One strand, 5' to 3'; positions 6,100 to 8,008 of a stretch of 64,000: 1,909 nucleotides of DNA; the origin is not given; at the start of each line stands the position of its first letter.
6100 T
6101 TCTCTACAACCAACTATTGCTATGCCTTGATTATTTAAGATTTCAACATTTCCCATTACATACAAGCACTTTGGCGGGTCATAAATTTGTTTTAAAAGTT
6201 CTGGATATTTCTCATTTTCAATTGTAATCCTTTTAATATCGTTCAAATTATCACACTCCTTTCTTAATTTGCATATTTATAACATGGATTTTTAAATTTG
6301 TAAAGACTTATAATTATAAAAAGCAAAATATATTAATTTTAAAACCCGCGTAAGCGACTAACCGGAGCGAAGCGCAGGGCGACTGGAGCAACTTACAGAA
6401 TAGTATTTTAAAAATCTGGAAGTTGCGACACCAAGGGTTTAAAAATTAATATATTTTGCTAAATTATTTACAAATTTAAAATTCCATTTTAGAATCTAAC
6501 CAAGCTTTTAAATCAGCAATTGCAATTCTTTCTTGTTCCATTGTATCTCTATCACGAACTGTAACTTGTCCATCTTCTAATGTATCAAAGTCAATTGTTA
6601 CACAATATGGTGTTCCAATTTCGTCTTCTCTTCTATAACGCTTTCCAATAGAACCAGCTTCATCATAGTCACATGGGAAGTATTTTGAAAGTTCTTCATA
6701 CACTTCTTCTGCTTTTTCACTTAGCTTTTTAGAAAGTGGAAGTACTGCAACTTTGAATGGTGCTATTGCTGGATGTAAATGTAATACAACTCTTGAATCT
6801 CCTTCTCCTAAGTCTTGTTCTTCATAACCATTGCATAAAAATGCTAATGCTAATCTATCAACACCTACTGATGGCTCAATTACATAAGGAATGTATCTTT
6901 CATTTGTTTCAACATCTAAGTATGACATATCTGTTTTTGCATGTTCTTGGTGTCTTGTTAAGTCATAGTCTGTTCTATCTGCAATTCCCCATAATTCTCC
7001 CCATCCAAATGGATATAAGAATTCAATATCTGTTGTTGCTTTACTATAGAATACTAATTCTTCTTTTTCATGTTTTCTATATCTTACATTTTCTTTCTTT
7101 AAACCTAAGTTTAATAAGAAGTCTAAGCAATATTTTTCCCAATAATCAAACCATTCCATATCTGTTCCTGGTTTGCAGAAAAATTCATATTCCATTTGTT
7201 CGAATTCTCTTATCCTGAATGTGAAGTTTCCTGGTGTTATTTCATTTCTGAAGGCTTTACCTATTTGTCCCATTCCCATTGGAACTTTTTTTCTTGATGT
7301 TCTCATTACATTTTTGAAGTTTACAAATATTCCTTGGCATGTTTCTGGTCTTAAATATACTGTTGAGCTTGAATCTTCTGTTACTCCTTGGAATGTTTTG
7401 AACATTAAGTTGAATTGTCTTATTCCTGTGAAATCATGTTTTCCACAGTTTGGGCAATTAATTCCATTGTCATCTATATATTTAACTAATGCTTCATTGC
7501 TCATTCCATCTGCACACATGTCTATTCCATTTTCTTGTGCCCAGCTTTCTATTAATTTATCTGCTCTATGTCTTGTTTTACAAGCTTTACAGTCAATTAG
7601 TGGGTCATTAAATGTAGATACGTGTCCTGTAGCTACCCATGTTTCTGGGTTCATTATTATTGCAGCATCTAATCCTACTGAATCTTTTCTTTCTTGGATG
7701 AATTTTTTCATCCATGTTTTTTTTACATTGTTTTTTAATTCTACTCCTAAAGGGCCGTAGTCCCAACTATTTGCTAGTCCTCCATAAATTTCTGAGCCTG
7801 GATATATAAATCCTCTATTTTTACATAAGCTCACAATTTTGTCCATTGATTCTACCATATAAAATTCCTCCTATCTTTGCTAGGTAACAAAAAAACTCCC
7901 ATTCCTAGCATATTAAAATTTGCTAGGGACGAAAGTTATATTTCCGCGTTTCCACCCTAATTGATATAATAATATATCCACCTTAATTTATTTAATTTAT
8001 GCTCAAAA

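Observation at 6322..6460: Family A: 139-bp GC-core elements whose 26-bp arms covary between copies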

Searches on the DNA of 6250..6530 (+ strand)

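Call 10: search_rna_families(source=window, start=6250, end=6530, threshold=evalue, max_evalue=10)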
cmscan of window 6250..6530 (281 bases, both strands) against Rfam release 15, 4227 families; matches with E-value up to 10: 1.
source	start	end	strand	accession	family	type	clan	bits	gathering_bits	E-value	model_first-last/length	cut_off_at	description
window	6280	6380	-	RF02325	TtnuHACA18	Gene; snRNA; snoRNA; HACA-box;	-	20.5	100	0.67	1-130/130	no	Tetrahymena snoRNA TtnuHACA18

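Call 75: search_dna_similar(query=window:6322-6460:+, collection=plasmids, mode=distant, max_evalue=0.001, max_rows=10)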
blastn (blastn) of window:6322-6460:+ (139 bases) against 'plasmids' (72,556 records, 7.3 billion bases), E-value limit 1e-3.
No match.

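Call 76: search_dna_similar(query=window:6322-6460:+, collection=phages, mode=distant, max_evalue=0.001, max_rows=10)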
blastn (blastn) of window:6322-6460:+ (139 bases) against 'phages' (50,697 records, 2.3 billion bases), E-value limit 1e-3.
No match.

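Call 78: build_rna_model(alignment_id=A2, structure=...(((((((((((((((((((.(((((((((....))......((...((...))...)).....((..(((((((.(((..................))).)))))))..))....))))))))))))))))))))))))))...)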
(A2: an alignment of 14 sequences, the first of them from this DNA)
Model R1 built from alignment A2 (14 sequences, 147 columns); structure: as given.
model positions 144; base pairs 44; branch points 2; effective number of sequences 1.13; information 0.589 bits per position. Calibrated on 0.2 Mb of random sequence (short: E-values are rough).
structure used (alignment columns):
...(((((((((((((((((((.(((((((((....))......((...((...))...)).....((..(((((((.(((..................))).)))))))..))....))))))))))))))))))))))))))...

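Call 79: search_with_rna_model(model_id=R1, source=window, max_evalue=1, show_alignments=2)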
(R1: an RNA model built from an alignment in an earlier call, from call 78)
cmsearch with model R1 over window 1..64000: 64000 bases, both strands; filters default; matches with E-value up to 1: 3.
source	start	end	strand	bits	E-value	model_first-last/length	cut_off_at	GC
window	6320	6463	+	163.2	3.9e-38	1-144/144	no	0.36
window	11303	11444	-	159.1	4e-37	1-144/144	no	0.33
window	51913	51948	+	14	0.26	1-144/144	no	0.14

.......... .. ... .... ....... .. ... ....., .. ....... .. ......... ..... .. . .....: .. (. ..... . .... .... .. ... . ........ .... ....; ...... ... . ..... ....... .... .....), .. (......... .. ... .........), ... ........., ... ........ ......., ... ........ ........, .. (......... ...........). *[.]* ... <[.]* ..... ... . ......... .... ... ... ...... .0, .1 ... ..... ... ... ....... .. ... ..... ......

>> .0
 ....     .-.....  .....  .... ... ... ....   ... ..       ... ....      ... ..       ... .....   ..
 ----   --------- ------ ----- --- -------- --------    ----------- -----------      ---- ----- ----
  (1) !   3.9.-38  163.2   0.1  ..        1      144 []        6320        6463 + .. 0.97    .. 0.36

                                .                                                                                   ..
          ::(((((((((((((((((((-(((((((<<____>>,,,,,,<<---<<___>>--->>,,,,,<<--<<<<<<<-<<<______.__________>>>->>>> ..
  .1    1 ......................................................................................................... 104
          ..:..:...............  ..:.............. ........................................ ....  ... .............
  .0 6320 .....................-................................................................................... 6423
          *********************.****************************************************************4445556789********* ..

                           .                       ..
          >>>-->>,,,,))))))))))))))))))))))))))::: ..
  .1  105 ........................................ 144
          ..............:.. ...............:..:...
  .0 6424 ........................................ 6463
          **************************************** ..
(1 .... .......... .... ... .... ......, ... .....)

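Call 80: search_with_rna_model(model_id=R1, sources=[L066, L067, L068, L069, L070, L072, L073, L074, L075, L076, L078, L080, L081, L082, L084, L087, L088, L089, L090, L091, L093, L095, L096, L097, L098, L099, L100, L101, L103, L104, L105, L107, L108, L109, L113, L114, L116, L117, L120, L123, L124, L125, L126, L127, L128, L129, L131, L132, L134, L135, L136, L137, L138, L139, L141, L144, L146, L149, L150, L151, L152, L153, L154, L156, L157, L159, L160, L164, L166, L167, L168, L169, L171, L172, L173, L174, L176, L177, L179, L182, L183, L184, L185, L059, L001, L019, L043, L010, L006, L038, L018, L023, L013, L036], max_evalue=0.001, make_alignment=true)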
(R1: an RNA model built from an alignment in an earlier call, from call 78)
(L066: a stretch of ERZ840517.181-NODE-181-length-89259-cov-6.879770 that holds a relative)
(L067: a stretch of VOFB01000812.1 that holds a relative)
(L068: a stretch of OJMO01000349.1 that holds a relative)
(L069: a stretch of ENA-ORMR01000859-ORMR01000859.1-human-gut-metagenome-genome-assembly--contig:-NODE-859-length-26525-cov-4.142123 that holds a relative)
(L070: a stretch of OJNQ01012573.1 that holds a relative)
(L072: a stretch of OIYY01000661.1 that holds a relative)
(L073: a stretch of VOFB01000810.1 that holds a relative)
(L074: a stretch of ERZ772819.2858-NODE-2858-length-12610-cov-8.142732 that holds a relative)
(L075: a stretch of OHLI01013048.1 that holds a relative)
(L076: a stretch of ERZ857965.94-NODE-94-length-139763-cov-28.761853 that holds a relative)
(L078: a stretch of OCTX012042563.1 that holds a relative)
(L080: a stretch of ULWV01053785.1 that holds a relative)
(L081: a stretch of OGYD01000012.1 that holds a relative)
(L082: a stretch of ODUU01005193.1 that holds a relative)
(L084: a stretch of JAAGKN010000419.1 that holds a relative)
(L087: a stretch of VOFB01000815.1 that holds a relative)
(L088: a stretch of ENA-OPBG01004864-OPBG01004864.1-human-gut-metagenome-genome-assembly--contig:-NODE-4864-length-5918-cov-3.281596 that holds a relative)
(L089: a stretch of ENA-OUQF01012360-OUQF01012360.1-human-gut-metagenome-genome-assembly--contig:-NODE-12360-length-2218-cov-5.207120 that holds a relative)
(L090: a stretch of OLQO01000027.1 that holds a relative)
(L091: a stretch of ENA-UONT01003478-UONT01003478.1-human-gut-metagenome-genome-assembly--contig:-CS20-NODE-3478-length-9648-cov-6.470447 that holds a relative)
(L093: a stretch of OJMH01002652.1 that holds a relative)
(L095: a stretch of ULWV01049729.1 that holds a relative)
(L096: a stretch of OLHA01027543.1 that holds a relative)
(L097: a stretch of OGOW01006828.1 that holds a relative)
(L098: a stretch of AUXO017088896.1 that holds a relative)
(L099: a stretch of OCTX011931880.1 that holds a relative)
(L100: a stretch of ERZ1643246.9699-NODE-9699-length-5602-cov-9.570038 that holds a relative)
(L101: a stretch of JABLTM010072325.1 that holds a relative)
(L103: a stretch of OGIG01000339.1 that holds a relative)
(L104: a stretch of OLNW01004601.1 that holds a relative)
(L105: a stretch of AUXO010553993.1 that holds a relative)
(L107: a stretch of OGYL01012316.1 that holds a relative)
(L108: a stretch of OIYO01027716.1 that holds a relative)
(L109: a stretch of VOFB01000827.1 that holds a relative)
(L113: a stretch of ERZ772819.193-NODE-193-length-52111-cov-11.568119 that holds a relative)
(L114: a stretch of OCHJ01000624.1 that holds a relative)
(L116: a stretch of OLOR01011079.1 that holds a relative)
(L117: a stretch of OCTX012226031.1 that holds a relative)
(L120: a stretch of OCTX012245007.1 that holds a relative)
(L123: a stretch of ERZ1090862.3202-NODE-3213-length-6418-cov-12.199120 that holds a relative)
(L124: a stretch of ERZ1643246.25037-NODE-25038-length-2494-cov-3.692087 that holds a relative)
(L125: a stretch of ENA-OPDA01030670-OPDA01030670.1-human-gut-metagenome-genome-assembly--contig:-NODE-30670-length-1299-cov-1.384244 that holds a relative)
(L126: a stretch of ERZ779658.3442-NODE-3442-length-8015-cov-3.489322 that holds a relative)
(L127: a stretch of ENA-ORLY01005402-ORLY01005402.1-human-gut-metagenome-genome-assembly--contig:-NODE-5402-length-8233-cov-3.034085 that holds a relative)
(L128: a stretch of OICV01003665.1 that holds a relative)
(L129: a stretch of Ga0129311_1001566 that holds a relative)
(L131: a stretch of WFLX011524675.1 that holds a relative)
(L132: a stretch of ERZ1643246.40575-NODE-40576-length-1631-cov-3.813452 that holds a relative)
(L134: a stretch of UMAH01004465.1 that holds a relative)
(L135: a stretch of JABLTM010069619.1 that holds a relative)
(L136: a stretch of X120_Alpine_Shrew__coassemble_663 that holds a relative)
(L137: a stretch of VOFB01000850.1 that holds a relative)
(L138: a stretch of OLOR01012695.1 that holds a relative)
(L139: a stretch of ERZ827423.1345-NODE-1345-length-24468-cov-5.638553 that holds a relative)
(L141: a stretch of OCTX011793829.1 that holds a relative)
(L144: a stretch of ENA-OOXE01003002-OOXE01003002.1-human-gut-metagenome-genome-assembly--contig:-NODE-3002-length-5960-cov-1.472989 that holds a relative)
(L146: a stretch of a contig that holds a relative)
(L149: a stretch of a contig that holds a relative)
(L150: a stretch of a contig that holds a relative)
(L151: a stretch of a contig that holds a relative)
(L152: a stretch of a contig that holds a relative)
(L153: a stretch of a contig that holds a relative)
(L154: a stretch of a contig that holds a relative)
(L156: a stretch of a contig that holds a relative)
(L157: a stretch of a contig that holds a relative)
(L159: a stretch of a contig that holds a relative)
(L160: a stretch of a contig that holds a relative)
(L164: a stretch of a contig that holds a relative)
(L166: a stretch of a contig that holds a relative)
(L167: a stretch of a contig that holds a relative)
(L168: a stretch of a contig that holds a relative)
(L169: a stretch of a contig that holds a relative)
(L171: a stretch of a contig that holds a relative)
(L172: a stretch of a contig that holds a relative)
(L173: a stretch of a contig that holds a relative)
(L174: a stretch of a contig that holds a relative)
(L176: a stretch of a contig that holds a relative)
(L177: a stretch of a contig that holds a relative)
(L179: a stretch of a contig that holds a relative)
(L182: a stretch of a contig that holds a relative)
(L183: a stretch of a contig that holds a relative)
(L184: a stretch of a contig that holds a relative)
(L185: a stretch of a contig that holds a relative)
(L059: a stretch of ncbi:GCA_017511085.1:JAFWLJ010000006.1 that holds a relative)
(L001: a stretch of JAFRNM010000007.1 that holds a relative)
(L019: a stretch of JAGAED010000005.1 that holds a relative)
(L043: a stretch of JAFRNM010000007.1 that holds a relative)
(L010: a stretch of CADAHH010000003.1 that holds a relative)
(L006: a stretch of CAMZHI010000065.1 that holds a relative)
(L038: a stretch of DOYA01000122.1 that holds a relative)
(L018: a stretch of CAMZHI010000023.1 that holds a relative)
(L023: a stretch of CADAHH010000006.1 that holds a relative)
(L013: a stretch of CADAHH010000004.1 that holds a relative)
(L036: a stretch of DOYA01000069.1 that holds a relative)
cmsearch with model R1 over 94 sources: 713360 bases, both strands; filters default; matches with E-value up to 0.001: 107.
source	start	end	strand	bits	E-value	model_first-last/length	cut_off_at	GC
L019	3702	3845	+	166.6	6.3e-38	1-144/144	no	0.38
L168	189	331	-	158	8.4e-36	1-144/144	no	0.36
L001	5457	5598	-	157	1.5e-35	1-144/144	no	0.31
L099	1348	1490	-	153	1.4e-34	1-144/144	no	0.34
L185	3313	3455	+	152.7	1.7e-34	1-144/144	no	0.36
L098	3857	3999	+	152.7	1.7e-34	1-144/144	no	0.34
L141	2175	2316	+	152.7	1.7e-34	1-144/144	no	0.35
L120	11186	11329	-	148.4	1.9e-33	1-144/144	no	0.35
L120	1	139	-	147.8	2.8e-33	1-138/144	3'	0.35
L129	10589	10733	+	146.3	6.6e-33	1-144/144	no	0.31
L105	1651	1791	+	142.6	5.2e-32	1-144/144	no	0.33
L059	1628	1769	-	141.1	1.3e-31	1-144/144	no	0.32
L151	1867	2060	-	139.2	3.6e-31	1-144/144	no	0.37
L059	9799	9941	+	136.5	1.6e-30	1-144/144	no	0.34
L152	3912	4056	+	129.1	1.1e-28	1-144/144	no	0.37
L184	1467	1609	-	128.8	1.4e-28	1-144/144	no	0.34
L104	5214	5354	+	126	6.8e-28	1-144/144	no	0.32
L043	7312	7480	+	124.8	1.3e-27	1-144/144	no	0.37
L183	1066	1209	+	123.3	3e-27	1-144/144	no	0.33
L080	1491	1633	-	122.9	3.7e-27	1-144/144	no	0.3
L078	3858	3974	-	122.9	3.8e-27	28-144/144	5'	0.38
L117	1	117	+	122.3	5.3e-27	28-144/144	5'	0.4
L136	2334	2472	-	118.7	4.1e-26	1-144/144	no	0.32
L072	248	392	-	118.5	4.7e-26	1-144/144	no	0.3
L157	951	1115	-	115.8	2.2e-25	1-144/144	no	0.36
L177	6699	6839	+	115.3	2.9e-25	1-144/144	no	0.28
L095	9348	9490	-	115.2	3.1e-25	1-144/144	no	0.3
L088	1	141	-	113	1.1e-24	1-144/144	no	0.32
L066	5242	5384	+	112.8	1.2e-24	1-144/144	no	0.32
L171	3111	3253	-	112.2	1.7e-24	1-144/144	no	0.31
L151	4587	4729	-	112.1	1.8e-24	1-144/144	no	0.32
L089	1363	1505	+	111.2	2.9e-24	1-144/144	no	0.31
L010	4165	4328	-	110.7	3.9e-24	1-144/144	no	0.37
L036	2041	2205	+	110.4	4.7e-24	1-144/144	no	0.34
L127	7723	7865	-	110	5.8e-24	1-144/144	no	0.29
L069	8370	8511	-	108.2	1.6e-23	1-144/144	no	0.3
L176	169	308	-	108.1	1.8e-23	1-144/144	no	0.31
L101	5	146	-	108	1.8e-23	1-144/144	no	0.3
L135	2715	2856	-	107.7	2.2e-23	1-144/144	no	0.3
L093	12209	12350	-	107.4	2.6e-23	1-144/144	no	0.31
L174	636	777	+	106.7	3.9e-23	1-144/144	no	0.29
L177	10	149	+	105.9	6e-23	1-144/144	no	0.29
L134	1366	1509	+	105.7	6.7e-23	1-144/144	no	0.3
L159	3005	3143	-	105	1e-22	1-144/144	no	0.29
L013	2903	3066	+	104.5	1.4e-22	1-144/144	no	0.4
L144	4903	5046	-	103.3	2.7e-22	1-144/144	no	0.3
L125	1160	1299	-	101.9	5.9e-22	1-144/144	no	0.31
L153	2313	2455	+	101.8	6.1e-22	1-144/144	no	0.3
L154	2162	2302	-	100.9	1e-21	1-144/144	no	0.3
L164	1649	1792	-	100.2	1.6e-21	1-144/144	no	0.35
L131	705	846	+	98.3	4.4e-21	1-144/144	no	0.3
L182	2434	2570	-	97.8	6e-21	1-144/144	no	0.3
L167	6969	7108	+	97.6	6.7e-21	1-144/144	no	0.35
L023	1354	1520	+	97.6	6.8e-21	1-144/144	no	0.35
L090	1105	1248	-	97.1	8.8e-21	1-144/144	no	0.34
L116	1250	1384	-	94.8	3.3e-20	1-144/144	no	0.27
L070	2775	2917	+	94.6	3.7e-20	1-144/144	no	0.38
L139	10252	10394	+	94.6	3.7e-20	1-144/144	no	0.38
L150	11612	11752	-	94.6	3.7e-20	1-144/144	no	0.32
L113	684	827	+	94.6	3.8e-20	1-144/144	no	0.35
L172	681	824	-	93.5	7e-20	1-144/144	no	0.31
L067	8253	8392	-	93.1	8.7e-20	1-144/144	no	0.34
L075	955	1096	-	93.1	8.7e-20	1-144/144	no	0.36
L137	1663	1809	-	92.8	1e-19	1-144/144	no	0.35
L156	9021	9161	-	92.5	1.2e-19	1-144/144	no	0.28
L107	3275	3420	-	92.4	1.3e-19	1-144/144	no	0.36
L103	1126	1271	+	92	1.6e-19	1-144/144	no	0.34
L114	5664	5803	+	91.9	1.7e-19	1-144/144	no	0.31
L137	5120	5265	-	91.1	2.7e-19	1-144/144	no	0.34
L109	6311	6451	-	90.5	3.8e-19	1-144/144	no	0.37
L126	7345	7486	+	90.1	4.9e-19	1-144/144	no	0.35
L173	6166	6304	+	89.5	6.9e-19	1-144/144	no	0.29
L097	4413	4552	+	88.9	9.5e-19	1-144/144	no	0.29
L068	7977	8117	-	88.7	1.1e-18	1-144/144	no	0.32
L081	9948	10089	-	88.5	1.2e-18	1-144/144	no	0.37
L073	846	988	-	88.4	1.2e-18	1-144/144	no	0.35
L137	10319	10461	-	88.4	1.2e-18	1-144/144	no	0.35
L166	9967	10110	+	88.2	1.4e-18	1-144/144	no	0.37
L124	930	1074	+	87.8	1.8e-18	1-144/144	no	0.31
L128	1896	2038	+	86.7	3.3e-18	1-144/144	no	0.38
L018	6602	6774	-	86.6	3.6e-18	1-144/144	no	0.32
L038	1381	1552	+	86.2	4.5e-18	1-144/144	no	0.31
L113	4229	4370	+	85.7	5.9e-18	1-144/144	no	0.37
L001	2226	2394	-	85.1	8e-18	1-144/144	no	0.36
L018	4218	4434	+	85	8.6e-18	1-144/144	no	0.38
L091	4136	4281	-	84.8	9.5e-18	1-144/144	no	0.34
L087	1296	1439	-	84.6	1.1e-17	1-144/144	no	0.37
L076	6773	6919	-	84.5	1.1e-17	1-144/144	no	0.33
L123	1959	2100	-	82.7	3.2e-17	1-144/144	no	0.3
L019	1142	1309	-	82.5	3.6e-17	1-144/144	no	0.34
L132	447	587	-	81.5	6.4e-17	1-144/144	no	0.35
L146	2417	2580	+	78.9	2.8e-16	1-144/144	no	0.32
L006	3665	3837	+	77.8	5.3e-16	1-144/144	no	0.35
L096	737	871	-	77.6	5.9e-16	1-144/144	no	0.31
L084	12123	12290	+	72.9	8.2e-15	1-144/144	no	0.27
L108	729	865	+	72.8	8.8e-15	1-144/144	no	0.28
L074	12488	12610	-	66.2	3.7e-13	25-144/144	5'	0.37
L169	1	111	+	57.8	4.4e-11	28-144/144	5'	0.35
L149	2096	2258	+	57.8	4.4e-11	1-144/144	no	0.32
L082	75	208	+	55.4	1.7e-10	1-144/144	no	0.4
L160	2022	2155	+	55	2.2e-10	1-144/144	no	0.39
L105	1050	1184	+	52.1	1.1e-09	1-144/144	no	0.43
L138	1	93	+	50.7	2.6e-09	51-144/144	5'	0.26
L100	1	118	+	46.9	2.1e-08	23-144/144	5'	0.38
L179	264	400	+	40.6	7.9e-07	1-144/144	no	0.4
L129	7666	7791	-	37.8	3.8e-06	1-144/144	no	0.44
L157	952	1116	+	34.5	2.6e-05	1-144/144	no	0.36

Alignment A3: 107 matches aligned to the model, 296 columns, each read 5' to 3' on its own strand. Consensus structure (alignment columns), stored with it:
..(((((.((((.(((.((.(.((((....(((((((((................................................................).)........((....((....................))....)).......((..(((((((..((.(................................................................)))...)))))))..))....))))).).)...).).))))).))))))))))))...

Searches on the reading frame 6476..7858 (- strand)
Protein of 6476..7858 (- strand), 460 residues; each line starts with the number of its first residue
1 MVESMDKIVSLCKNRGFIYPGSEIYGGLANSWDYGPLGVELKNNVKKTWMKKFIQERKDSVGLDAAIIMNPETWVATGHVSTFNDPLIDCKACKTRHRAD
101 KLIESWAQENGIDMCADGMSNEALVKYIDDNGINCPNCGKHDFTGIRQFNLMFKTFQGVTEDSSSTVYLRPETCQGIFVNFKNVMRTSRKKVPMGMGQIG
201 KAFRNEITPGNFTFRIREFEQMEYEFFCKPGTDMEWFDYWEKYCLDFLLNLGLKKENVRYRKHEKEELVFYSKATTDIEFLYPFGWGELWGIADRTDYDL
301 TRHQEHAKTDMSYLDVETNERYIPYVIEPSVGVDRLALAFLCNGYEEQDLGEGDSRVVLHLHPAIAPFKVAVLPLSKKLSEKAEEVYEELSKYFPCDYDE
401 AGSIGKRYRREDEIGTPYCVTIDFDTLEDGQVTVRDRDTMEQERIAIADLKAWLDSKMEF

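Call 49: search_protein_families(library=pfam, proteins=[window:6476-7858:-], max_evalue=0.001)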
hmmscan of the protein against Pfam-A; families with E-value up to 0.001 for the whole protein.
window:6476-7858:- (460 aa): 2 families
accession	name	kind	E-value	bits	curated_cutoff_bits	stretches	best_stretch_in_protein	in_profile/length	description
PF03129.25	HGTP_anticodon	-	2.1e-25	89.1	21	1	369-455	1-92/94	Anticodon binding domain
PF00587.30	tRNA-synt_2b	-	1e-11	45.6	29.3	1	162-340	6-175/179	tRNA synthetase class II core domain (G, H, P, S and T)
